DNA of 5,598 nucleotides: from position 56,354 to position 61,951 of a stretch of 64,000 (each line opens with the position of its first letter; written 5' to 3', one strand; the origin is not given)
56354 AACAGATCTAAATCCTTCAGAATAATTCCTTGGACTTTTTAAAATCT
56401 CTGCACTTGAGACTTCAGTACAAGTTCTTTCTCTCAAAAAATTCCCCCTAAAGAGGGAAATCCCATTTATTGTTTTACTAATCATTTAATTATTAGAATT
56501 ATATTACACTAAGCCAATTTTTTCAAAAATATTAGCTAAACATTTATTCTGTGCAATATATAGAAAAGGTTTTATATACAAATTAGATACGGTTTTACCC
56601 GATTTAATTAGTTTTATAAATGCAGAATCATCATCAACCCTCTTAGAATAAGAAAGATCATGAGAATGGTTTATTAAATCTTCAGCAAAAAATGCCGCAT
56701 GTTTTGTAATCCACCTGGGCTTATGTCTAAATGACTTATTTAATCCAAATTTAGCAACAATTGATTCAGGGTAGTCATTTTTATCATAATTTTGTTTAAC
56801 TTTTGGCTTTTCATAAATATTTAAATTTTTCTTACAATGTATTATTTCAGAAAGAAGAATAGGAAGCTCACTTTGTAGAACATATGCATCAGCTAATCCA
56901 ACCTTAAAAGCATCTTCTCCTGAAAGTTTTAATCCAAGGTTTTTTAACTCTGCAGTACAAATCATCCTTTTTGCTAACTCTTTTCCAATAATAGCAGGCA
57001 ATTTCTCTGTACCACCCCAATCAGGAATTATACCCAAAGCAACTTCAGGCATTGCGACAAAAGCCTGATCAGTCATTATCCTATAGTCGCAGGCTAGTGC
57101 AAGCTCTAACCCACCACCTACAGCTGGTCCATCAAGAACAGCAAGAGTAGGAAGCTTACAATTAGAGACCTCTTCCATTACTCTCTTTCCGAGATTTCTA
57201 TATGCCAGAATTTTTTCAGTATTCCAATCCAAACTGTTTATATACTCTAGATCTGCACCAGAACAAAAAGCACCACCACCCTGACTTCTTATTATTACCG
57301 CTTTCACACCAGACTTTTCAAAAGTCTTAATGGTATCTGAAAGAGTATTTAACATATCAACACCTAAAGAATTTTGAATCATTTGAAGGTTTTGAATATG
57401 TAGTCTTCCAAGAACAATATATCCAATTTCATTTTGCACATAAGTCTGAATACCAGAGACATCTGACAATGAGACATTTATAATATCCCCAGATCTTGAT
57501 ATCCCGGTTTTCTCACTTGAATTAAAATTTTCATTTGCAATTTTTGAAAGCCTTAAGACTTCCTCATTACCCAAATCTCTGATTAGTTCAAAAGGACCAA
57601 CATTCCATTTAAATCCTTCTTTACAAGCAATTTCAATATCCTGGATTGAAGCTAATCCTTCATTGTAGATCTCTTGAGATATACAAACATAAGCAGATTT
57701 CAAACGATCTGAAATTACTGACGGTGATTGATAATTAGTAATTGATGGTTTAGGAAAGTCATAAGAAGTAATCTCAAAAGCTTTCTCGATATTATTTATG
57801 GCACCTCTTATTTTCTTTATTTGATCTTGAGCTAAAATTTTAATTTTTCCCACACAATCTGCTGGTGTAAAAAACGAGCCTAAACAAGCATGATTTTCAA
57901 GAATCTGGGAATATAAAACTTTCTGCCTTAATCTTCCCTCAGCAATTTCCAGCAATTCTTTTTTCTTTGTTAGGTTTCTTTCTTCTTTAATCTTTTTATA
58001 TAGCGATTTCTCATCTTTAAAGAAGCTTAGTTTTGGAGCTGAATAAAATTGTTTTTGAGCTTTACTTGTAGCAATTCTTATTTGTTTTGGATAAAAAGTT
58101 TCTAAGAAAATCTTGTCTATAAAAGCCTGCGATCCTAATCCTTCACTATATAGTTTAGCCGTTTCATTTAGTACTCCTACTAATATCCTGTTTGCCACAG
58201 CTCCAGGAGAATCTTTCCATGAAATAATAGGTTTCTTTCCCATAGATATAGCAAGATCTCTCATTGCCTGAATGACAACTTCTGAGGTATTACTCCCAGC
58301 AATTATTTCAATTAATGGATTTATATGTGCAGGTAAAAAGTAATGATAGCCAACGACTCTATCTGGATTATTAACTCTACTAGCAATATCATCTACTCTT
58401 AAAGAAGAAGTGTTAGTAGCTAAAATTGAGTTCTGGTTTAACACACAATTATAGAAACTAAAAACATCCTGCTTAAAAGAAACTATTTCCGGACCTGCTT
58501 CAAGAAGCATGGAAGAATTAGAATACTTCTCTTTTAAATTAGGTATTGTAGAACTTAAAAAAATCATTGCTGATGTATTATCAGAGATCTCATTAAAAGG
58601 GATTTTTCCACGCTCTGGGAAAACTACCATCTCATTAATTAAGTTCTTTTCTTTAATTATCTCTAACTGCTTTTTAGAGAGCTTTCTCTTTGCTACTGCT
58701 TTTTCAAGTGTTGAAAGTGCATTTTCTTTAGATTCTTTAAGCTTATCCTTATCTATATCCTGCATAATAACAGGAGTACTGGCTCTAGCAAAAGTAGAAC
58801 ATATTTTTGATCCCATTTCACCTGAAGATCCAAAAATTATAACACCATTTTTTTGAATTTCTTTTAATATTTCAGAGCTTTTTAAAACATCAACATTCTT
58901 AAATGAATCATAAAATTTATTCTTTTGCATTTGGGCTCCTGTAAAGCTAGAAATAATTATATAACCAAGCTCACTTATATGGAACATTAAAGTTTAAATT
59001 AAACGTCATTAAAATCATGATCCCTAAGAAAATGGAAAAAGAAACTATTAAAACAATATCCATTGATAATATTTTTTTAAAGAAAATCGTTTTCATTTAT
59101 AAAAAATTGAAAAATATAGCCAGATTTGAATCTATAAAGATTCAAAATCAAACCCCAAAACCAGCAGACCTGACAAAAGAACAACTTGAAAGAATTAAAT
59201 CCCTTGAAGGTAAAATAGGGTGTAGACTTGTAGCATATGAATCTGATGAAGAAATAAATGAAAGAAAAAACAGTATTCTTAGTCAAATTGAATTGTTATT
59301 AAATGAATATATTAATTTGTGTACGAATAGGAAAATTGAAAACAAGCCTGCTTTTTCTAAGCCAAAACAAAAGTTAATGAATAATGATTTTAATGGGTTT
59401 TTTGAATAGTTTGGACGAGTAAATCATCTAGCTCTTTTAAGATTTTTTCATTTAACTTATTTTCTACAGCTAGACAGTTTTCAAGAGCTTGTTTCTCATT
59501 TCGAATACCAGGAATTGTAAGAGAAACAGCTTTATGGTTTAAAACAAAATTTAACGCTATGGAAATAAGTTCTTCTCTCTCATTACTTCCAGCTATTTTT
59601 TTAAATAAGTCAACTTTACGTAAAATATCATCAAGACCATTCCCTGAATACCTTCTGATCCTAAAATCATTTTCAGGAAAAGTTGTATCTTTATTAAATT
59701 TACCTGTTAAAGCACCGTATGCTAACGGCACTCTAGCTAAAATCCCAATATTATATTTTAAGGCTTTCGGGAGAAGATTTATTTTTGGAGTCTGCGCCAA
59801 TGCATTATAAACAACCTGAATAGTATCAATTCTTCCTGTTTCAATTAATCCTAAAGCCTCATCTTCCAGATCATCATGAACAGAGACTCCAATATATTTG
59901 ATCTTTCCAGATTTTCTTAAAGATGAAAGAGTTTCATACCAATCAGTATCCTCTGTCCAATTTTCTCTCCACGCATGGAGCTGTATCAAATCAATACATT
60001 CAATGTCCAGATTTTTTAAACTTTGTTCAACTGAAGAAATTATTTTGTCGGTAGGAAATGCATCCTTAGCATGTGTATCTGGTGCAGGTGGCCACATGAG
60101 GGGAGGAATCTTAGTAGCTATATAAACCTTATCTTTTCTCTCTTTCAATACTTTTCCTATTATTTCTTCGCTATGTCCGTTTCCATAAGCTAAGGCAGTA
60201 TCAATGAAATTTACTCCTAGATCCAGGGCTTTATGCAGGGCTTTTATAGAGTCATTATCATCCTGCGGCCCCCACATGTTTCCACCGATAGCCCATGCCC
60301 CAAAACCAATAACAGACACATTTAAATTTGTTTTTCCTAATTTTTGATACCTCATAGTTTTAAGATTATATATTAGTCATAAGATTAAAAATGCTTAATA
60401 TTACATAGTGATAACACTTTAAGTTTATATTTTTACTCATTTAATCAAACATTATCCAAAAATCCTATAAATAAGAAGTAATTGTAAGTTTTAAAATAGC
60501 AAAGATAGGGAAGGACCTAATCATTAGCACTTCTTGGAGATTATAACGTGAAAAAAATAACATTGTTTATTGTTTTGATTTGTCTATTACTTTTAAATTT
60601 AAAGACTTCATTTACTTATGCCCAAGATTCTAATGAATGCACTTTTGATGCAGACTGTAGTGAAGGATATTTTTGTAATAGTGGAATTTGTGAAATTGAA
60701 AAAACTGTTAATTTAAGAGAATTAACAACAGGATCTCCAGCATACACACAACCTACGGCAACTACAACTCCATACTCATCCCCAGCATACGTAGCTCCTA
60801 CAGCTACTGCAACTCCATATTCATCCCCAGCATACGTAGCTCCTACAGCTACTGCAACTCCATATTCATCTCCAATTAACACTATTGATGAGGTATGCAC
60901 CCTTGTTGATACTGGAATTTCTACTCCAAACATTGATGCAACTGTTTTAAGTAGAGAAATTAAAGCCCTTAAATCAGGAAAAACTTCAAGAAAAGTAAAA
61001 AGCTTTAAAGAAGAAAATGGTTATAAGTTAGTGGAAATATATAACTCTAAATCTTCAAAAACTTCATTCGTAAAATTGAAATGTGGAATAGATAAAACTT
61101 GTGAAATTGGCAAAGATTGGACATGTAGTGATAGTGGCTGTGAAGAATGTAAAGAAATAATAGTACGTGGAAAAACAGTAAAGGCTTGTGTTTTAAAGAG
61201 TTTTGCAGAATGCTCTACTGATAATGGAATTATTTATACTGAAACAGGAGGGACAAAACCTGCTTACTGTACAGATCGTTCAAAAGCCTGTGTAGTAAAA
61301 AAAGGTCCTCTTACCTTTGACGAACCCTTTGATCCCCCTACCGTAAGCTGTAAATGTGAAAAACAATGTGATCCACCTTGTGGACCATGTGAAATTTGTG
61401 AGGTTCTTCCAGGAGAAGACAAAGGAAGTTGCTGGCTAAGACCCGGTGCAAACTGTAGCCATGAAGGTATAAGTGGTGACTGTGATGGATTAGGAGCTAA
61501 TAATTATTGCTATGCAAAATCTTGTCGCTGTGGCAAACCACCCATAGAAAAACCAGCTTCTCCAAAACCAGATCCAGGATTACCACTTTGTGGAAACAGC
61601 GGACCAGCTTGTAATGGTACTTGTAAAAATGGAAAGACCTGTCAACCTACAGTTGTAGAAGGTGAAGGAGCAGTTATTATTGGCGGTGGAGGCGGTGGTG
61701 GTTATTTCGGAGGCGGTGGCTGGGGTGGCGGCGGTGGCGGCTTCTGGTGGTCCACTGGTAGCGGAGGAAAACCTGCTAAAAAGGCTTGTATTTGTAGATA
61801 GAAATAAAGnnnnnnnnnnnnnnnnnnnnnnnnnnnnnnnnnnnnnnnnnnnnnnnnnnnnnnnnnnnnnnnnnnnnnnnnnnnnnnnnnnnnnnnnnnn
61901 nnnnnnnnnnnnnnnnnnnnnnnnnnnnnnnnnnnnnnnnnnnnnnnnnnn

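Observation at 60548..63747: Pair of secreted cysteine-rich proteins with tandem knottin-like modules and eukaryote-like low-complexity linkers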

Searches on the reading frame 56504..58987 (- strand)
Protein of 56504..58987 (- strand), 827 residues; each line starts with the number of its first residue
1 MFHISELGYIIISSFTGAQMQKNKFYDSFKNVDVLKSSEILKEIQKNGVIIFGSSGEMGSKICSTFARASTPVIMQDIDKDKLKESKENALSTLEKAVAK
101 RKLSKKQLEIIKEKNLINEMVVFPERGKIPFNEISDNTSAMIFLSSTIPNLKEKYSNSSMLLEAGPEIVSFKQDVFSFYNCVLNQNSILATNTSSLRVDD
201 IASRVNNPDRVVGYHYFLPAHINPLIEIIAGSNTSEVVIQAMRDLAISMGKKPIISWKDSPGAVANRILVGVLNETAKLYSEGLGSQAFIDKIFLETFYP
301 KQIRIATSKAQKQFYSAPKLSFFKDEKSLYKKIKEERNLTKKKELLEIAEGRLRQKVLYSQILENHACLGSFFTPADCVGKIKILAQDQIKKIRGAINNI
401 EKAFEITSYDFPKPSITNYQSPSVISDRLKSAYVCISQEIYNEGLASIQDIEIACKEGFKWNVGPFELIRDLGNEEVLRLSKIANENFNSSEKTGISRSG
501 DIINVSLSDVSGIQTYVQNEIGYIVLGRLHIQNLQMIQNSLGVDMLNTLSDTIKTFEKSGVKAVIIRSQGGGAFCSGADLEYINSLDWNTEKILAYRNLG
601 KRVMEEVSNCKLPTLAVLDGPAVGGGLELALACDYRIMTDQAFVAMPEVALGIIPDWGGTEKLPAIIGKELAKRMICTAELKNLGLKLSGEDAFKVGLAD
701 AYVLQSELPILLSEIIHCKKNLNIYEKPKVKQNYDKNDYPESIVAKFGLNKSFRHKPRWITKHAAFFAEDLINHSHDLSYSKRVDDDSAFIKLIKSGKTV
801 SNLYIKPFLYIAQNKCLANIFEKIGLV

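Call 12: find_related_loci(query=window:56504-58987:-, collection=genome_contigs, flank=10000)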
Query window:56504-58987:- (827 aa) in genome_contigs; peptide patterns used: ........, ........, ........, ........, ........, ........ (x = any residue, [..] = any of these).
93 stretches matched a pattern; 4 encode a relative of the query (tblastn E <= 1e-3); 4 distinct loci.
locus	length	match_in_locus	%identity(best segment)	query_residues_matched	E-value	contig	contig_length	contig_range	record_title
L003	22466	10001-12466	70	19-827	0e+0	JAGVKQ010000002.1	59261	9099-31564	MAG: Candidatus Caenarcanales bacterium isolate SW_12 c_000000001427, whole genome shotgun sequence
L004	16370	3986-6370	62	39-827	0e+0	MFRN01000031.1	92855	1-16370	MAG: Candidatus Melainabacteria bacterium RIFCSPLOWO2_02_FULL_35_15 rifcsplowo2_02_scaffold_440, whole genome shotgun se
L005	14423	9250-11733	51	33-827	0e+0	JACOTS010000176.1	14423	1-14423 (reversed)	MAG: Candidatus Melainabacteria bacterium isolate NC_groundwater_50_Pr7_S2p5_34_9 FFV18_S2p5_scaffold_616985, whole geno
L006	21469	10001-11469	30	51-698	7e-18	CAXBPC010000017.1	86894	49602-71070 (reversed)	MAG TPA_asm: uncultured Marinifilaceae bacterium isolate ERR2762185_concoct_55 genome assembly, contig: ERZ3422319.304,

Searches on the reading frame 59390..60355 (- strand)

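Call 59: search_protein_families(library=pfam, proteins=[window:59390-60355:-], max_evalue=0.00001)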
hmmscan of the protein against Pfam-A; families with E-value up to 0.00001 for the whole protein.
window:59390-60355:- (321 aa): 1 family
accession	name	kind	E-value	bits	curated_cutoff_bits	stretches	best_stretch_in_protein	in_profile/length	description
PF00248.27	Aldo_ket_red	-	1.9e-57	195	24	1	16-312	2-289/291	Aldo/keto reductase family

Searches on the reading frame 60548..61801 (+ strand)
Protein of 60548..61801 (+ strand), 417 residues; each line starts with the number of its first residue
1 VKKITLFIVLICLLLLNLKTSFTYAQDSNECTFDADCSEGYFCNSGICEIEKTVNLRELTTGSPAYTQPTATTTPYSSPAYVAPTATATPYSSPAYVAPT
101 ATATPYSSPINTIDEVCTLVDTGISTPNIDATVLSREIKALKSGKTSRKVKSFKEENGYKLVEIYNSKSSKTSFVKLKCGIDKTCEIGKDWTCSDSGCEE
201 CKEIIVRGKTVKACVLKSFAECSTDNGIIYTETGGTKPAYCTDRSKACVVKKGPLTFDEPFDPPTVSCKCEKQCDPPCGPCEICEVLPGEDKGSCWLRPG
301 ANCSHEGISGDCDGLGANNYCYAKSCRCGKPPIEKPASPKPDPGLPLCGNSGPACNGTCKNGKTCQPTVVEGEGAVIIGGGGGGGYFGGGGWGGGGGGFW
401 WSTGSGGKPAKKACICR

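Call 4: search_protein_families(library=pfam, proteins=[window:60548-61801:+], max_evalue=10)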
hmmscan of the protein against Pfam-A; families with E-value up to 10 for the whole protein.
window:60548-61801:+ (417 aa): 1 family
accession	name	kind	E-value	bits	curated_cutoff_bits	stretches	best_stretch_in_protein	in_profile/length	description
PF23715.1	DUF7157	-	4.3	8.9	27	1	64-105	23-62/87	Family of unknown function (DUF7157)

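Call 11: search_protein_families(library=ncbifam, proteins=[window:60548-61801:+], max_evalue=1)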
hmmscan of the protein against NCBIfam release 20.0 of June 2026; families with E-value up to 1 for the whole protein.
window:60548-61801:+ (417 aa): 0 families

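Call 70: find_related_loci(query=window:60548-61798:+, collection=metagenome_contigs, flank=6000)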
Query window:60548-61798:+ (417 aa) in metagenome_contigs; peptide patterns used: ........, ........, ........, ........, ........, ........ (x = any residue, [..] = any of these).
63 stretches matched a pattern, but none encodes a relative of the query by tblastn (E <= 1e-3).

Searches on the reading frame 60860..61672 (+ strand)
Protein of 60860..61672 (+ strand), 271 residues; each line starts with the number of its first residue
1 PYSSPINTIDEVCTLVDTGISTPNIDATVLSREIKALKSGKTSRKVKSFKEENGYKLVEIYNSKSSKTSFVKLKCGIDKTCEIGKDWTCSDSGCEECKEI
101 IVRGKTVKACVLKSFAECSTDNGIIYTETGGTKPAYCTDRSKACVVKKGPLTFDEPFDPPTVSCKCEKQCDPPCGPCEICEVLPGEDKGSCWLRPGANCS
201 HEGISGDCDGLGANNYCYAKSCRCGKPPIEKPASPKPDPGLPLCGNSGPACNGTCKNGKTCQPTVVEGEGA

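Call 61: search_solved_structures(query=window:60860-61672:+, max_evalue=1)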
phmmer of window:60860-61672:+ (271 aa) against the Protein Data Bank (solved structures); distinct sequences matched with E-value up to 1: 0.
